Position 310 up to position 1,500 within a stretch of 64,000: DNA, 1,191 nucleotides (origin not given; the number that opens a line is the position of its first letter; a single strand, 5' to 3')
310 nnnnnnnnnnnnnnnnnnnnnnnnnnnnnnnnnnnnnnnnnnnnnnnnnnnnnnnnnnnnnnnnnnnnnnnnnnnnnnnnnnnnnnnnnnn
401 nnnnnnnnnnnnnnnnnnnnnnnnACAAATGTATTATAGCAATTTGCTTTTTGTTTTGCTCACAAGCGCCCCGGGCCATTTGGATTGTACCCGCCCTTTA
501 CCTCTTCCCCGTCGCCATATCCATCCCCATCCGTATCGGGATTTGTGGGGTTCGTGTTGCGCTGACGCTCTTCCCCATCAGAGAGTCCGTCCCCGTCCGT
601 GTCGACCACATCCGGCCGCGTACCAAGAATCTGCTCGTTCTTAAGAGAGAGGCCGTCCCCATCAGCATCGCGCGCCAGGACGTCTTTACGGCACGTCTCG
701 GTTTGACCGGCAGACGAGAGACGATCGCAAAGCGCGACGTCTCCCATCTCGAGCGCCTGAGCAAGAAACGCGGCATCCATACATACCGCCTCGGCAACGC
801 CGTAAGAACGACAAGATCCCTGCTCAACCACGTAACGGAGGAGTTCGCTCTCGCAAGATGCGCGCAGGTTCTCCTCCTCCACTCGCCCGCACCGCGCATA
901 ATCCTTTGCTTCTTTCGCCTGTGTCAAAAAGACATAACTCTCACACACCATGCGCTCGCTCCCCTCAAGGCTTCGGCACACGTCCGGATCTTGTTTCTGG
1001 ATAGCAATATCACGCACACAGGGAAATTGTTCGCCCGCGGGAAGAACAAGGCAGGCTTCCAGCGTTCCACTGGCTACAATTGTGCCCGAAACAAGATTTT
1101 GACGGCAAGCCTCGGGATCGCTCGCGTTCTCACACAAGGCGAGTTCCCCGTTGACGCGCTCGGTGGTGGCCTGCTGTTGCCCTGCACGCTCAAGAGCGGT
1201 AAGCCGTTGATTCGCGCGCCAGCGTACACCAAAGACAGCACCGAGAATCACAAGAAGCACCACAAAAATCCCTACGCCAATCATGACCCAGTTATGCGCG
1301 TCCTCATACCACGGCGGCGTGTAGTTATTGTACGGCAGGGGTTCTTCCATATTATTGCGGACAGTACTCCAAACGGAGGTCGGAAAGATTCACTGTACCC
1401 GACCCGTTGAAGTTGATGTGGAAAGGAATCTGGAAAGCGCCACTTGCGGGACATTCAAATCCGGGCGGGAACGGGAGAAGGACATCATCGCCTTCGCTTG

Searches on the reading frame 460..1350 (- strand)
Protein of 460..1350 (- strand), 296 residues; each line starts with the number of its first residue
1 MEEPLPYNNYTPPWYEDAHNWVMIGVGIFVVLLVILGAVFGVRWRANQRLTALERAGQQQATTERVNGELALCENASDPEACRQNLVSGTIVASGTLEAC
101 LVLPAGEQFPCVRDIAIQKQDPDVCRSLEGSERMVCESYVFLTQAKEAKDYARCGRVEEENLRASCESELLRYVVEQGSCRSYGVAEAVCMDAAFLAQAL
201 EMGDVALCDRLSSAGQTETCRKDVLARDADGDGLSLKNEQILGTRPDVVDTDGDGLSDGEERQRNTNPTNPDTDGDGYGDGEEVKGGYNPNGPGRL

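Call 76: find_encoding_contigs(protein=window:460-1350:-, flank=10000, max_places=2)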
Protein window:460-1350:- (296 aa): 14 contigs read that carry it; 2 places shown.
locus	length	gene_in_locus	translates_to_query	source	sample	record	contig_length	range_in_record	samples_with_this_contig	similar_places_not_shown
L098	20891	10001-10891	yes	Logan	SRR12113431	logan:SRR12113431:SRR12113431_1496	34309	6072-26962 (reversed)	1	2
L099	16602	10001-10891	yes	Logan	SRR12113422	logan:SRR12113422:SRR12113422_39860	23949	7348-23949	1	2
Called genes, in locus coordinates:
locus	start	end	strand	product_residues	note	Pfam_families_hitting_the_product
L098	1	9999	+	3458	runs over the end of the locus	PF18895:T4SS_pilin (weak), PF13205:Big_5 (faint), PF01833:TIG (weak), PF00092:VWA (weak)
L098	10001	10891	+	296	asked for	PF18884:TSP3_bac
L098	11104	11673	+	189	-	PF18884:TSP3_bac (weak)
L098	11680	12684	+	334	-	-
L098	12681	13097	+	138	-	PF02130:YbeY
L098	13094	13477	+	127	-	PF01219:DAGK_prokar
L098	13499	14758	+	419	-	PF11104:PilM_2 (faint), PF02491:SHS2_FTSA, PF06723:MreB_Mbl, PF14450:FtsA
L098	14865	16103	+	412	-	PF00091:Tubulin, PF12327:FtsZ_C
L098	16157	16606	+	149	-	PF22811:Zn_ribbon_NrdR, PF03477:ATP-cone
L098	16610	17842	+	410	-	PF00089:Trypsin, PF13365:Trypsin_2, PF13180:PDZ_2, PF17820:PDZ_6 (weak)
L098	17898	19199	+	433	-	PF00224:PK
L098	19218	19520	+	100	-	-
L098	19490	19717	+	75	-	-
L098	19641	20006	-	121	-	-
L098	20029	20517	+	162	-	PF03965:Penicillinase_R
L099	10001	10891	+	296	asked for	PF18884:TSP3_bac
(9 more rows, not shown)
